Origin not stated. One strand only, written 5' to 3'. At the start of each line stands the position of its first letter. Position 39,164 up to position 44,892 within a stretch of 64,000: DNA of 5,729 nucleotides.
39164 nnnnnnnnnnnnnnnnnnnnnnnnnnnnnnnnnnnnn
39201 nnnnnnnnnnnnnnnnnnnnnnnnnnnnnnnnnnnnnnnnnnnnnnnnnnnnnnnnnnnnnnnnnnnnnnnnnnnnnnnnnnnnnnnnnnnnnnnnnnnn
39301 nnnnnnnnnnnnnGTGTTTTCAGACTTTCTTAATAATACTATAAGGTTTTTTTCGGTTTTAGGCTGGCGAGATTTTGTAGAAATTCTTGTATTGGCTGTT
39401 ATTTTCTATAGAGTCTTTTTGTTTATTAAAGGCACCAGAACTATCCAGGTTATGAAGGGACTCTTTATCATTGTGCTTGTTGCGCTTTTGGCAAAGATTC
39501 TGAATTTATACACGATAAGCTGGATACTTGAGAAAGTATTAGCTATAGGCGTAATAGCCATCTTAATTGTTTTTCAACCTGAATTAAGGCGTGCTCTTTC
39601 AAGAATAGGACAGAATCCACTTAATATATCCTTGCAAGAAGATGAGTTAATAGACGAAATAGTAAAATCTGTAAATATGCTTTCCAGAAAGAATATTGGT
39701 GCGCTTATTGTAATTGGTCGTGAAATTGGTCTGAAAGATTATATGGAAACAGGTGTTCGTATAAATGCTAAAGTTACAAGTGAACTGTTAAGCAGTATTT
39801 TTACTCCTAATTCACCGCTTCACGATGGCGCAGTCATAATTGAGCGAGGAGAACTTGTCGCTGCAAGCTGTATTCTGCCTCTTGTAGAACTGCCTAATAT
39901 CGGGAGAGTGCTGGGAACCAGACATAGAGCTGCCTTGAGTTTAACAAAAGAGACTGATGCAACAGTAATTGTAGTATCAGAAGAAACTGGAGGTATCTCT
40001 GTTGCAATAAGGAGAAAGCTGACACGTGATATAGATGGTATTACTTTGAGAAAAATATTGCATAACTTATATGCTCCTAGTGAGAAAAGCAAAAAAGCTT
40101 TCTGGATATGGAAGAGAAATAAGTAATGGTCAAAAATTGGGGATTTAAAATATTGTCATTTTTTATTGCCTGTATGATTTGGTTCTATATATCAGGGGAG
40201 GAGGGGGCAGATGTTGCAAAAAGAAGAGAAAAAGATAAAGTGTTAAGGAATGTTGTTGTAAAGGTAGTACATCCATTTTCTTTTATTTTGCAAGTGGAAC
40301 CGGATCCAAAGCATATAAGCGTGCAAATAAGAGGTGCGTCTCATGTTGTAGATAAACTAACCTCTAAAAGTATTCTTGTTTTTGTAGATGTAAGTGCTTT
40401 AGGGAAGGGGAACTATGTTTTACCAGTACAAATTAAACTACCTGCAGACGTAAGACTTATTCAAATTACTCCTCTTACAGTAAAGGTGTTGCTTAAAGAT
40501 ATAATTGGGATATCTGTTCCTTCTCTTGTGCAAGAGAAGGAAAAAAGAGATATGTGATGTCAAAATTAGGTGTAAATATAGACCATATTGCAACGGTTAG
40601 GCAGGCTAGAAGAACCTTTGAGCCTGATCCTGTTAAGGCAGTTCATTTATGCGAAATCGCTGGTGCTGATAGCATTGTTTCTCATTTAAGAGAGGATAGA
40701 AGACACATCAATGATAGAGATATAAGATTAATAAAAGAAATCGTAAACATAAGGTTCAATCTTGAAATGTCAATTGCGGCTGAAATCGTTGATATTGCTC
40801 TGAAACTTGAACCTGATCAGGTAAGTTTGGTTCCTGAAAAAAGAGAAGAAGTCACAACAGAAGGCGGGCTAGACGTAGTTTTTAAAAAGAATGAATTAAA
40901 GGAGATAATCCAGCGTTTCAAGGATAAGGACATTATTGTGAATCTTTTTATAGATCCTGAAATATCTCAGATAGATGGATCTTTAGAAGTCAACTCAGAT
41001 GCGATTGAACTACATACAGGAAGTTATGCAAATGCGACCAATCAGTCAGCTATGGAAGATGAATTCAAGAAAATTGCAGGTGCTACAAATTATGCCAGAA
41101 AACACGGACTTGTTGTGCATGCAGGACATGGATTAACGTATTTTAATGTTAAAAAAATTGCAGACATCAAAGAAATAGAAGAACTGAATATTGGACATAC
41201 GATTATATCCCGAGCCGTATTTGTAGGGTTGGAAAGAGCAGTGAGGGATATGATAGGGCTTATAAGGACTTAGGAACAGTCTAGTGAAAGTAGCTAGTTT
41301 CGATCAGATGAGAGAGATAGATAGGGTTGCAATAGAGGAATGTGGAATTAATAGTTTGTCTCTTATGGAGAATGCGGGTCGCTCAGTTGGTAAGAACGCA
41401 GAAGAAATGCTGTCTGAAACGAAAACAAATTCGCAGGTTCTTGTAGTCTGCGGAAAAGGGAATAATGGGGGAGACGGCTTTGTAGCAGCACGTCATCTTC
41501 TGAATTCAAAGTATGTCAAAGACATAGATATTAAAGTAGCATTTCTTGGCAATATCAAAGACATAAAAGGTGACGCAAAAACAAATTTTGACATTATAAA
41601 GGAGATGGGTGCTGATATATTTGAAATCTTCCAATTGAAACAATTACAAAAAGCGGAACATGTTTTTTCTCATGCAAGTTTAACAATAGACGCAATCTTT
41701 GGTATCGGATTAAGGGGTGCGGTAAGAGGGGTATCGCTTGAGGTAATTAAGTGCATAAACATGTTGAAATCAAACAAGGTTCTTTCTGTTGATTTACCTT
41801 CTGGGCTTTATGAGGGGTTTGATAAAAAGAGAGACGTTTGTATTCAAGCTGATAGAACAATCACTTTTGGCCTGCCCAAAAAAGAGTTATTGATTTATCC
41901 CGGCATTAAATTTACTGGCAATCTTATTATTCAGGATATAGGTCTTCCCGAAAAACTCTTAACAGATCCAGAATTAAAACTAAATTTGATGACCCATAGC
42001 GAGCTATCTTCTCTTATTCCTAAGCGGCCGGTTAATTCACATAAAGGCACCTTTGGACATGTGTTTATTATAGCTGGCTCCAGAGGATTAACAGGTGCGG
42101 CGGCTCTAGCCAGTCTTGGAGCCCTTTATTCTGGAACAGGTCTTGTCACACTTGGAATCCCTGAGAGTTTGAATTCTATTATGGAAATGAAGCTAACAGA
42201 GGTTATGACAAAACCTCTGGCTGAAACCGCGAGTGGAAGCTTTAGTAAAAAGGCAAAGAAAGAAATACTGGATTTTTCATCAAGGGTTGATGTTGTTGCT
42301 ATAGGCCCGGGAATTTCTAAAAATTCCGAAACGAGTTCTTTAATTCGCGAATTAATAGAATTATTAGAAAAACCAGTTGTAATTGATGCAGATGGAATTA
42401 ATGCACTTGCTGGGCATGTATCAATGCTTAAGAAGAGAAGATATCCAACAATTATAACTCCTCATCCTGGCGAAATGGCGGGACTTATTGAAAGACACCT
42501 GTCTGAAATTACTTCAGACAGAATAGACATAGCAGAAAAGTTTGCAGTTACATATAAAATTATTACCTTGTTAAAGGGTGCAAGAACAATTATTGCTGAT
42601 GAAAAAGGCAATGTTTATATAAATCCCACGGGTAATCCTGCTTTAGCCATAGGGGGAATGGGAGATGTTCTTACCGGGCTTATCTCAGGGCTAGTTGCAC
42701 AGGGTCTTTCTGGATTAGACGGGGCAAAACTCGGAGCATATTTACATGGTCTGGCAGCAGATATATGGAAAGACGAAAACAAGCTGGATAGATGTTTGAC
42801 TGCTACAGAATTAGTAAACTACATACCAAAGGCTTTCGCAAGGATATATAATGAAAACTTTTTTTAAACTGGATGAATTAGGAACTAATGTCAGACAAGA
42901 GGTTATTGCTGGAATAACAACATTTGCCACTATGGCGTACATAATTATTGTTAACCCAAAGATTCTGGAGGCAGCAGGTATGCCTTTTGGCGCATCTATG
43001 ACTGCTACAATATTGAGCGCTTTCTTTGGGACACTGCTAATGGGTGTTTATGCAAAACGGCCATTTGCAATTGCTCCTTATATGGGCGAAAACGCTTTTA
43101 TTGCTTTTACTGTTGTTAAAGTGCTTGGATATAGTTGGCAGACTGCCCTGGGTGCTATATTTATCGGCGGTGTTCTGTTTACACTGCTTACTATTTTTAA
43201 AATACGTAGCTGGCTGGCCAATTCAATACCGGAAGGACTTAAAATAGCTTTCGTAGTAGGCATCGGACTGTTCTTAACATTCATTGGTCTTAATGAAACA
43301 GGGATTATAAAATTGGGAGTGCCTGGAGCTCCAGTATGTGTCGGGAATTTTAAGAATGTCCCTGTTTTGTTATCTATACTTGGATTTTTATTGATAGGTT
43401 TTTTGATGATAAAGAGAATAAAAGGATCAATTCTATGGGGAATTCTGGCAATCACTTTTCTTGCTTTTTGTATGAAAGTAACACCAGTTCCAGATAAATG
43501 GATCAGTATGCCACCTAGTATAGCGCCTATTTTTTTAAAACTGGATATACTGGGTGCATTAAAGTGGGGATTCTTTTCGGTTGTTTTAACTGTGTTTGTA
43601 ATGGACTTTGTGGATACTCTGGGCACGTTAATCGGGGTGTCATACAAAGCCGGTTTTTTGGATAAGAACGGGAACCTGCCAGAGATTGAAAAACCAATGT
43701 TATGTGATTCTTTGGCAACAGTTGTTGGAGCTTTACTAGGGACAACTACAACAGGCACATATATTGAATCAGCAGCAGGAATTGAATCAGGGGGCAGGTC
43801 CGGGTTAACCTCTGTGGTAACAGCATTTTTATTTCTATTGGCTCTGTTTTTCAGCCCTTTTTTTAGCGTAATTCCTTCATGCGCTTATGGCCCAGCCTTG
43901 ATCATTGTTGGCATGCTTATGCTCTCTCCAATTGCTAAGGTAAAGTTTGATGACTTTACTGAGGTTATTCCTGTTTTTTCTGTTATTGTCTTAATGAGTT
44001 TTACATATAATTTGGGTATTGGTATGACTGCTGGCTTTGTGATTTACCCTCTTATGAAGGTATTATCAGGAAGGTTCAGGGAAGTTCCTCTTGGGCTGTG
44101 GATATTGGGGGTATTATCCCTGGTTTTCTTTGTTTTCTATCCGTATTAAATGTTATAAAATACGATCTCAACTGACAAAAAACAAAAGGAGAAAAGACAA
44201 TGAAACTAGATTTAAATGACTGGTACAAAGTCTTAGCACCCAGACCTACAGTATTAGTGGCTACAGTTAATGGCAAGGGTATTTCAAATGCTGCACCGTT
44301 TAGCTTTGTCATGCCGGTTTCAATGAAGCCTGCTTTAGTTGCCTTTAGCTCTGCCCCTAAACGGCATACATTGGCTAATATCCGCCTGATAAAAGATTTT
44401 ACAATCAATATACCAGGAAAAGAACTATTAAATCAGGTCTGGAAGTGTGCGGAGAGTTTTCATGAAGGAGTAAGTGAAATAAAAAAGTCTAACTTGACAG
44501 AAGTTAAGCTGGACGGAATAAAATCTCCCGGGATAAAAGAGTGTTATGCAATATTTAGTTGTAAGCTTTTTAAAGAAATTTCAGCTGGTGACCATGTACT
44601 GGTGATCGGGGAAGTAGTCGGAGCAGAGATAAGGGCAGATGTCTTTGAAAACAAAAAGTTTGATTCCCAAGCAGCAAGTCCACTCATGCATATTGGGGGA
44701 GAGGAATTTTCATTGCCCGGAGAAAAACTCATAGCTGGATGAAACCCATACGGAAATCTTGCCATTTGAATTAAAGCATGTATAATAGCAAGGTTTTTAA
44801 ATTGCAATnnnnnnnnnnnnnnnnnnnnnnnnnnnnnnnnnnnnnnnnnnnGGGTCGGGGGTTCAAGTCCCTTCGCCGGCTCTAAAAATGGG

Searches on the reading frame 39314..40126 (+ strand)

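Call 11: search_protein_families(library=pfam, proteins=[window:39314-40126:+])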
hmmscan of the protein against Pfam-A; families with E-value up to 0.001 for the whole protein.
window:39314-40126:+ (270 aa): 2 families
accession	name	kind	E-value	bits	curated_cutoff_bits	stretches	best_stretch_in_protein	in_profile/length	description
PF02457.21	DAC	-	2.4e-42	143.7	27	1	118-235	2-118/119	DisA bacterial checkpoint controller nucleotide-binding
PF19293.4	CdaA_N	-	1.2e-10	41.9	23.8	1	16-90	5-80/81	CdaA N-terminal transmembrane domain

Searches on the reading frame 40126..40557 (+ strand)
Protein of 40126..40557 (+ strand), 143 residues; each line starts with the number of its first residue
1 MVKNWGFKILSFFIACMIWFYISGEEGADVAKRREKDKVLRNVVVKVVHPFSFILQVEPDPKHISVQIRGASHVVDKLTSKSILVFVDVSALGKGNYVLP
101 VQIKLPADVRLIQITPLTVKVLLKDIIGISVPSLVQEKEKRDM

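Call 12: search_protein_families(library=pfam, proteins=[window:40126-40557:+])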
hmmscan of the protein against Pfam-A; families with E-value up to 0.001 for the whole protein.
window:40126-40557:+ (143 aa): 1 family
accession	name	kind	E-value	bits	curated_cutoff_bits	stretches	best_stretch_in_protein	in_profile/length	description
PF07949.17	YbbR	-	2.3e-07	31.5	22.3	1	58-121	20-79/81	YbbR-like protein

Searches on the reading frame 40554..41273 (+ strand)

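Call 12: search_protein_families(library=pfam, proteins=[window:40554-41273:+])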
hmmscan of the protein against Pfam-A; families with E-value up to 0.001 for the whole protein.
window:40554-41273:+ (239 aa): 1 family
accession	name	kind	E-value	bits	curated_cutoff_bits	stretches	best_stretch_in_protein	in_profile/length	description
PF03740.19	PdxJ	-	3.7e-96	321.2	24.5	1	4-236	1-233/234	Pyridoxal phosphate biosynthesis protein PdxJ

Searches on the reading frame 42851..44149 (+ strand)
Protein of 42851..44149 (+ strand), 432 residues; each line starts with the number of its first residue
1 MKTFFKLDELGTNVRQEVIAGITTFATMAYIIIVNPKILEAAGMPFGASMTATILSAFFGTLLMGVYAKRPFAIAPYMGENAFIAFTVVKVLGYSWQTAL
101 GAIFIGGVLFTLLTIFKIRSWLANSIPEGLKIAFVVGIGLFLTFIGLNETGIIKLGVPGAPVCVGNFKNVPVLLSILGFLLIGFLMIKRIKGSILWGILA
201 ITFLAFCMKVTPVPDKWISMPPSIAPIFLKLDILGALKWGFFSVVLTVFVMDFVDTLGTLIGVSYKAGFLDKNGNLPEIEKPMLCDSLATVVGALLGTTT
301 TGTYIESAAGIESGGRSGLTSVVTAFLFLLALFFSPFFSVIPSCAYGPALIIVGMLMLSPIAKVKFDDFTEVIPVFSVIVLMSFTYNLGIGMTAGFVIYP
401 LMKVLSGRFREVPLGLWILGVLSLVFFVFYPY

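Call 12: search_protein_families(library=pfam, proteins=[window:42851-44149:+])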
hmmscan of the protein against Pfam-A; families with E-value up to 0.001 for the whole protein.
window:42851-44149:+ (432 aa): 1 family
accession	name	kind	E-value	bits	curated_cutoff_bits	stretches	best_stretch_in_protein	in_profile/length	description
PF00860.26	Xan_ur_permease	-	1.5e-46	159.4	27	1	15-387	1-382/389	Permease family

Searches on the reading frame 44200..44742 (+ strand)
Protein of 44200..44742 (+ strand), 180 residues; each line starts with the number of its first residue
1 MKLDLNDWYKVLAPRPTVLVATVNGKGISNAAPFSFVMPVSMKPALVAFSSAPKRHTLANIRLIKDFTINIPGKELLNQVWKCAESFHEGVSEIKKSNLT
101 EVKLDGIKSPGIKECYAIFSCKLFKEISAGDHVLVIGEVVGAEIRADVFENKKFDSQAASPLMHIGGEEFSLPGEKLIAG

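Call 12: search_protein_families(library=pfam, proteins=[window:44200-44742:+])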
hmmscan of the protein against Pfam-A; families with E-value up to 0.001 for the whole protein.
window:44200-44742:+ (180 aa): 1 family
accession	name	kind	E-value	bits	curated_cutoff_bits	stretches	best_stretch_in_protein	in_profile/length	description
PF01613.24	Flavin_Reduct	-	2.8e-28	99.4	27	1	14-166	5-146/153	Flavin reductase like domain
